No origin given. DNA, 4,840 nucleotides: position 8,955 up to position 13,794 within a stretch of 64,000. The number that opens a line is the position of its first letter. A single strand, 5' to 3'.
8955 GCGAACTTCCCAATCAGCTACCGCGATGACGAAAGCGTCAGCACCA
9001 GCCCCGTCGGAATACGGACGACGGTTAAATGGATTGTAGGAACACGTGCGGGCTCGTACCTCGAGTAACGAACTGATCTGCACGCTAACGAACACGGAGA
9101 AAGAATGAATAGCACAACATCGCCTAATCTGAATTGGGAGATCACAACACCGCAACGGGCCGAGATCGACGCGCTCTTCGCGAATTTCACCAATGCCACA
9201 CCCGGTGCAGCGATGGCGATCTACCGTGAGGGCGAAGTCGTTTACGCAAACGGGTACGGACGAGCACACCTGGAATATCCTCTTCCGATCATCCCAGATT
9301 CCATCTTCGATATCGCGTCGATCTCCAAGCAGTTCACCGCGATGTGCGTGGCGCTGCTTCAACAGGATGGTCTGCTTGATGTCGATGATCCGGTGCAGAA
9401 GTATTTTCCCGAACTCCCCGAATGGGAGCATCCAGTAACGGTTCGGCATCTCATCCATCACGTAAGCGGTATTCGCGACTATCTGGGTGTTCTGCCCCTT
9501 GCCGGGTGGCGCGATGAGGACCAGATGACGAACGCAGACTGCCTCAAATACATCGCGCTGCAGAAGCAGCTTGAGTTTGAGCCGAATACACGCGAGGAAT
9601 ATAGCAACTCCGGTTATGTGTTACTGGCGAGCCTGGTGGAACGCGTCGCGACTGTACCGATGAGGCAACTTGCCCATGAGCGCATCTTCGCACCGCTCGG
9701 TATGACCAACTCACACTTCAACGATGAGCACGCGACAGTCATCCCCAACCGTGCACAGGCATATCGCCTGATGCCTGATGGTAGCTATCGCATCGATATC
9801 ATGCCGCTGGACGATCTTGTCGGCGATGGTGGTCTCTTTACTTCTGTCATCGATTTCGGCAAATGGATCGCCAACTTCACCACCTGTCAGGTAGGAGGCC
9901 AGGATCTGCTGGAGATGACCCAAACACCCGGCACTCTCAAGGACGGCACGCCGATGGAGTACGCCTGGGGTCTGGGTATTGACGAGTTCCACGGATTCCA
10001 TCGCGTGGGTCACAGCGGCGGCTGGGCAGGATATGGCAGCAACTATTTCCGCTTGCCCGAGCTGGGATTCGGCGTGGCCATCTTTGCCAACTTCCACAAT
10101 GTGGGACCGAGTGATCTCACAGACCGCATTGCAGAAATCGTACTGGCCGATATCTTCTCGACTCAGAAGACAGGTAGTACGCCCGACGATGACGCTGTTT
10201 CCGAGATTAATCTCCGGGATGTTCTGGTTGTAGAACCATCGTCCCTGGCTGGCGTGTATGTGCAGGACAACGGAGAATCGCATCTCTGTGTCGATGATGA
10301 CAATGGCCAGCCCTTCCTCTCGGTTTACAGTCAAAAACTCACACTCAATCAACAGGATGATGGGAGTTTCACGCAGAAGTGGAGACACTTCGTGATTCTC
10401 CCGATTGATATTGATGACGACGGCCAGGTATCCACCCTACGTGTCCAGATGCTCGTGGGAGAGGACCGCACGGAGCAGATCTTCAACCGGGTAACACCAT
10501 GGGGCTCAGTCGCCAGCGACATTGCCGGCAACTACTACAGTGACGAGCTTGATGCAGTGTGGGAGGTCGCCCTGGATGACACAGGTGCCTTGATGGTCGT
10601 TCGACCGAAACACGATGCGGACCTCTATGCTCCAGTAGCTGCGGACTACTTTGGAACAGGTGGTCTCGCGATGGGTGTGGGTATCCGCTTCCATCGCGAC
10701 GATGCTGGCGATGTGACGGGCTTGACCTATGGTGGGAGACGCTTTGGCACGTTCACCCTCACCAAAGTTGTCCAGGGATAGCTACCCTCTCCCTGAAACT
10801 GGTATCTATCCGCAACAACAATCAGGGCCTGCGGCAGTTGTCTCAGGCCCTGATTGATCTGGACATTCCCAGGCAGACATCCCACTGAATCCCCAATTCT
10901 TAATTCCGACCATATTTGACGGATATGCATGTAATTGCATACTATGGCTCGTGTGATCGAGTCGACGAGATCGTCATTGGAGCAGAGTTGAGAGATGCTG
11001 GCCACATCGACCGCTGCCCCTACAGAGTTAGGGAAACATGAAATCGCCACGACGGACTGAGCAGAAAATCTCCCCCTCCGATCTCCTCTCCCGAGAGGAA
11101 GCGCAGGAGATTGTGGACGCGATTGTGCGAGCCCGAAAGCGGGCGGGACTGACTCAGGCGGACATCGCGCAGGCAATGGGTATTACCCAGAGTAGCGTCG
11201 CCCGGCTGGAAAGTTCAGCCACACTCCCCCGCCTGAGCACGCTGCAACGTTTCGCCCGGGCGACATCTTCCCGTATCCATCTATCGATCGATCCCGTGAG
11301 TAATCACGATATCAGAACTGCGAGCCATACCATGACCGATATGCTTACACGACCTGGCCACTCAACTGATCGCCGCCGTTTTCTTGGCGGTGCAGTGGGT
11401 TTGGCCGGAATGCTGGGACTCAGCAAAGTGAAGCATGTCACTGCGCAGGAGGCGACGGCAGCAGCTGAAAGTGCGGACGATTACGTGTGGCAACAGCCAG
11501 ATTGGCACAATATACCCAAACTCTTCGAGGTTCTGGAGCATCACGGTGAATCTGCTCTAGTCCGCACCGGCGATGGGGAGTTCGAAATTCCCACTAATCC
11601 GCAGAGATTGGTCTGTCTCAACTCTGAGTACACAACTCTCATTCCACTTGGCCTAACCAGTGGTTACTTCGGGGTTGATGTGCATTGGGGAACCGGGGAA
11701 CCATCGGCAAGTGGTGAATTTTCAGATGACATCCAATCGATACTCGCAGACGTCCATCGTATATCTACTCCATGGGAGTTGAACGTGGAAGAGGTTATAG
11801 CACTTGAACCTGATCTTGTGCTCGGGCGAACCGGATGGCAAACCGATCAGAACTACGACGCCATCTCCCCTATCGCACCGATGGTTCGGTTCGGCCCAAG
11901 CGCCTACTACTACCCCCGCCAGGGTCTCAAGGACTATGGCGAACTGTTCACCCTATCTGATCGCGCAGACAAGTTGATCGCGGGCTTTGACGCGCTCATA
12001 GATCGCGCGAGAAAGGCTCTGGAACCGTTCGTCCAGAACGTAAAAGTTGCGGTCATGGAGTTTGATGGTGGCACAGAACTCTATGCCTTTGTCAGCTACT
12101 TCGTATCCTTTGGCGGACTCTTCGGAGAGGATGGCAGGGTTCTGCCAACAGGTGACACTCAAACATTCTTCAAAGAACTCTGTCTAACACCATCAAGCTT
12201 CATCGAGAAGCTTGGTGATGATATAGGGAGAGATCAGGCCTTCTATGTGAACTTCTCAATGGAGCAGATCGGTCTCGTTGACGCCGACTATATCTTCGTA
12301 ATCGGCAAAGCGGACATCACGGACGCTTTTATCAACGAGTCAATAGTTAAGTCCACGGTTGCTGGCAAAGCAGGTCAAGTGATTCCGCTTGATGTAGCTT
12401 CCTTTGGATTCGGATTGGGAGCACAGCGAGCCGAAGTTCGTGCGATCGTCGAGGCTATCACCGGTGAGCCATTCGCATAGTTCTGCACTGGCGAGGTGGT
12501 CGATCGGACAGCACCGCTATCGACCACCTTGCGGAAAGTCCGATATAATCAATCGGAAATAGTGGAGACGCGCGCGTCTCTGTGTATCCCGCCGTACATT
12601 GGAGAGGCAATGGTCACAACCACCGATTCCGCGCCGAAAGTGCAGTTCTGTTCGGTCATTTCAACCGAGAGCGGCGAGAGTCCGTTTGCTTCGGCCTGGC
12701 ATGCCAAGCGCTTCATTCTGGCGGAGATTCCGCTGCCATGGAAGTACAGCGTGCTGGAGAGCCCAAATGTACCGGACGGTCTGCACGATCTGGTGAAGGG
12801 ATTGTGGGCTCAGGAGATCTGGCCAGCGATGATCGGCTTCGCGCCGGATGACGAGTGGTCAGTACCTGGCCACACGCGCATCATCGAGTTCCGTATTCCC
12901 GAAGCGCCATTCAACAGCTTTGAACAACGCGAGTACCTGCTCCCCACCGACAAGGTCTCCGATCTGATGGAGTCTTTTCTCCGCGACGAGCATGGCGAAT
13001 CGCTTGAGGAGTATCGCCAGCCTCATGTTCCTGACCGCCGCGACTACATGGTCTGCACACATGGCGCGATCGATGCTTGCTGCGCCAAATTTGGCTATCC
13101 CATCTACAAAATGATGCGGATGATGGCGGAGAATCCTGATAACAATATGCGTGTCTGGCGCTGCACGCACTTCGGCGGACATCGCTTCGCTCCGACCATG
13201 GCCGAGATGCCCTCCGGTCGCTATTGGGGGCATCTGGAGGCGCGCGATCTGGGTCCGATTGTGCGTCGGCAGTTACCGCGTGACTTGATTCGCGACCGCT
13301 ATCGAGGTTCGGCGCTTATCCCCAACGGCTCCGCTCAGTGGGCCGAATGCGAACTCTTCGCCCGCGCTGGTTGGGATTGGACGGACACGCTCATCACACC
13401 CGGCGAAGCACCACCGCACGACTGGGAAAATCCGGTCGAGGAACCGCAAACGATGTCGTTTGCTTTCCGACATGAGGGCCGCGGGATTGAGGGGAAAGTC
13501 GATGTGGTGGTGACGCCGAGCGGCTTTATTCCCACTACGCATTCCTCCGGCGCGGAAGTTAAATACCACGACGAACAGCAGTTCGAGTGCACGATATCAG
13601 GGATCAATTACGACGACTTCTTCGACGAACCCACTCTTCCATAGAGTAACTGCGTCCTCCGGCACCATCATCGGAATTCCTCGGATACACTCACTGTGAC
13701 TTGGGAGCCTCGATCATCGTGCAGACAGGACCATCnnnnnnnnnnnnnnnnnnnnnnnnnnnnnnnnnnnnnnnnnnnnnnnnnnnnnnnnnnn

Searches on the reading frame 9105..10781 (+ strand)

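Call 3: search_protein_families(library=pfam, proteins=[window:9105-10781:+], max_evalue=0.01)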
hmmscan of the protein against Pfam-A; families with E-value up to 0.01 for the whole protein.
window:9105-10781:+ (558 aa): 1 family
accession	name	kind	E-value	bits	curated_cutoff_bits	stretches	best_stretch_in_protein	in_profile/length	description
PF00144.29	Beta-lactamase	-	2.5e-58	198.3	27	1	22-341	2-321/329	Beta-lactamase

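Call 70: search_protein_families(library=ncbifam, proteins=[window:9105-10781:+], max_evalue=0.001)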
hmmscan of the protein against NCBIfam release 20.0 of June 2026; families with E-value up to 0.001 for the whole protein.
window:9105-10781:+ (558 aa): 48 families (the best 25 are shown)
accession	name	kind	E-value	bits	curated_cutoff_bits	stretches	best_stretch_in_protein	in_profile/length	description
NF009622.0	PRK13128.1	equivalog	2.3e-37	128.7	443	1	20-332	12-316/518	D-aminopeptidase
NF007943.0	PRK10662.1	equivalog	8.8e-24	83.8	266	1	31-262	49-274/380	D-alanyl-D-alanine-carboxypeptidase/endopeptidase AmpH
NF033085.1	bla_class_C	equivalog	4.6e-19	68.4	415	1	30-220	19-199/356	class C beta-lactamase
NF052559.1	MthAcHydAcmB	equivalog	1.3e-15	57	550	1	28-256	20-267/391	methyl acetate hydrolase AcmB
NF012173.1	CMY2-MIR-ACT-EC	exception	3.2e-15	55.8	680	1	30-261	43-261/380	CMY2/MIR/ACT/EC family class C beta-lactamase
NF038069.1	blaIDC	exception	2.9e-14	52.8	850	1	30-254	53-263/395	IDC family class C beta-lactamase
NF012102.1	blaDHA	exception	3.3e-14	52.8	800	1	30-204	42-207/379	DHA family class C beta-lactamase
NF000385.4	blaACT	exception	9.7e-14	51.1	810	1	30-221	43-224/380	ACT family cephalosporin-hydrolyzing class C beta-lactamase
NF000419.2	blaCMH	exception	4.9e-13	49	875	1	30-221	43-224/381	CMH family class C beta-lactamase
NF041663.1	ampC_Sliq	exception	6.2e-13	48.4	860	1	17-236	24-233/378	cephalosporin-hydrolyzing class C beta-lactamase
NF000423.2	blaSRT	exception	7.7e-13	48.4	860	1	17-236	24-233/378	SRT/SST family class C beta-lactamase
NF040478.1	blaLAQ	exception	1.3e-12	47.4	850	1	30-208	42-211/380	LAQ family class C beta-lactamase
NF002968.0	PRK03642.1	equivalog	1.3e-12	47.3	385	1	30-209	53-246/432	penicillin binding protein PBP4B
NF000422.6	blaPDC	exception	1.4e-12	47.5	865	1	29-253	48-260/397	PDC family class C beta-lactamase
NF033698.1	blaCSA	exception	1.7e-12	47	884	1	16-236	25-231/375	CSA family class C beta-lactamase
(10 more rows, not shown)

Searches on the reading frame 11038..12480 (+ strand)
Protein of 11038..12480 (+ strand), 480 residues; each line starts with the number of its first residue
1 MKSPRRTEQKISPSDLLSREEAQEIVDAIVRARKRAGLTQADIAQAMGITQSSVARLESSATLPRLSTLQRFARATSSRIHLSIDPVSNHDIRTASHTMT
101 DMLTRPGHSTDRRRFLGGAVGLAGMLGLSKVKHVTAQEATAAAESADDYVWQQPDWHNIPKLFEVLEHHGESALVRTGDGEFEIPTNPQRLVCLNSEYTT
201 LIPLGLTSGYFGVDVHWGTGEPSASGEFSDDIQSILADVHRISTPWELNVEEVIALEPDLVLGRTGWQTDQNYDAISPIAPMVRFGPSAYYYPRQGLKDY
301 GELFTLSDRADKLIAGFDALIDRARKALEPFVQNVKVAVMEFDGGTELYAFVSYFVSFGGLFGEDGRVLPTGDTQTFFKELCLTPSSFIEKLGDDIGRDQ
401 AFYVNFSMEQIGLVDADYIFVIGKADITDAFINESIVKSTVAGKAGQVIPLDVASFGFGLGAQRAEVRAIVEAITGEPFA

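Call 3: search_protein_families(library=pfam, proteins=[window:11038-12480:+], max_evalue=0.01)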
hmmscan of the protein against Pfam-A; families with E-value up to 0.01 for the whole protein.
window:11038-12480:+ (480 aa): 9 families
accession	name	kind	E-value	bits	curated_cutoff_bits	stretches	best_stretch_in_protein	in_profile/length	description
PF01497.23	Peripla_BP_2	-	2.1e-19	70.3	27.5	1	234-345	38-146/235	Periplasmic binding protein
PF01381.28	HTH_3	-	2.7e-10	40.5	23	1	31-75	3-47/55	Helix-turn-helix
PF13560.12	HTH_31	-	2.4e-09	37.8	27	1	31-75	8-53/64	Helix-turn-helix domain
PF04545.22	Sigma70_r4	-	8.5e-05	22.4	24.1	1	29-61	12-44/50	Sigma-70, region 4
PF20432.4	Xre-like-HTH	-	0.0014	19.3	25.8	1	27-65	13-52/63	Antitoxin Xre-like helix-turn-helix domain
PF13744.12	HTH_37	-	0.0017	18.6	27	1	24-58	18-52/80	Helix-turn-helix domain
PF13384.12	HTH_23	-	0.0036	17.5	24.6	1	29-56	10-36/50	Homeodomain-like domain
PF13443.12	HTH_26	-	0.0052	17.5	22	0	34-76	7-50/63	Cro/C1-type HTH DNA-binding domain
PF12802.13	MarR_2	-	0.0062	17.1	27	0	32-57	17-40/61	MarR family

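Call 70: search_protein_families(library=ncbifam, proteins=[window:11038-12480:+], max_evalue=0.001)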
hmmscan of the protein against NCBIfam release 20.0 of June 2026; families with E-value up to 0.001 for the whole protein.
window:11038-12480:+ (480 aa): 7 families
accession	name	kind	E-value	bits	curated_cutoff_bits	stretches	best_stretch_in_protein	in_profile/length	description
TIGR03070.1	couple_hipB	subfamily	8.6e-08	32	71.65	1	24-71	2-49/58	type II toxin-antitoxin system Y4mF family antitoxin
NF041951.1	phage_RstR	subfamily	8.8e-08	32.4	80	1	26-85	4-59/108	RstR family transcriptional repressor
TIGR03830.1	CxxCG_CxxCG_HTH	subfamily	1.8e-05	24.5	61.8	1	17-68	58-109/127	type II TA system antitoxin MqsA family protein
NF008200.0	PRK10957.1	equivalog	3.4e-05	22.9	205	1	245-344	113-213/330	Fe2+-enterobactin ABC transporter substrate-binding protein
NF007408.0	PRK09943.1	equivalog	0.00039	20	211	1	28-73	11-56/185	HTH-type transcriptional regulator PuuR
TIGR00270.2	TIGR00270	equivalog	0.00044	20.1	110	1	13-76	61-127/159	multiprotein bridging factor aMBF1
NF007257.0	PRK09706.1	subfamily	0.00048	20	101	0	25-75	6-56/135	transcriptional repressor DicA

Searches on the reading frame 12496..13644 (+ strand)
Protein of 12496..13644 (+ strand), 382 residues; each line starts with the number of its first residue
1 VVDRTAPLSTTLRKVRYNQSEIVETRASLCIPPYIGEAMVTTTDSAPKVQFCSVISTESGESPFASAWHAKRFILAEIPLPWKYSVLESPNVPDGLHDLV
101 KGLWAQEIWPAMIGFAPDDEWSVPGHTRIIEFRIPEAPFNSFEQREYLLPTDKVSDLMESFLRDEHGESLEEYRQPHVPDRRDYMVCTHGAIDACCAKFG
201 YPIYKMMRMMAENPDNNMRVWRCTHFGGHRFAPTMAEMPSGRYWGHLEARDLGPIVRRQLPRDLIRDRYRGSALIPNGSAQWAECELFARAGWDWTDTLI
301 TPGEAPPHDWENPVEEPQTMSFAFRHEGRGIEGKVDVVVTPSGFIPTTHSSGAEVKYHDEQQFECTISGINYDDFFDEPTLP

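Call 17: search_protein_families(library=pfam, proteins=[window:12496-13644:+], max_evalue=0.0001)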
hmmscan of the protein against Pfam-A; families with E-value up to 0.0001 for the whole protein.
window:12496-13644:+ (382 aa): 1 family
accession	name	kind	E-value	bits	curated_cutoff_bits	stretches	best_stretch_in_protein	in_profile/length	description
PF06999.17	Suc_Fer-like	-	2.8e-25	89.9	34.9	1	69-271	7-191/191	Sucrase/ferredoxin-like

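Call 70: search_protein_families(library=ncbifam, proteins=[window:12496-13644:+], max_evalue=0.001)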
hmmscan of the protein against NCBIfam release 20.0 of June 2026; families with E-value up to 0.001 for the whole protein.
window:12496-13644:+ (382 aa): 0 families
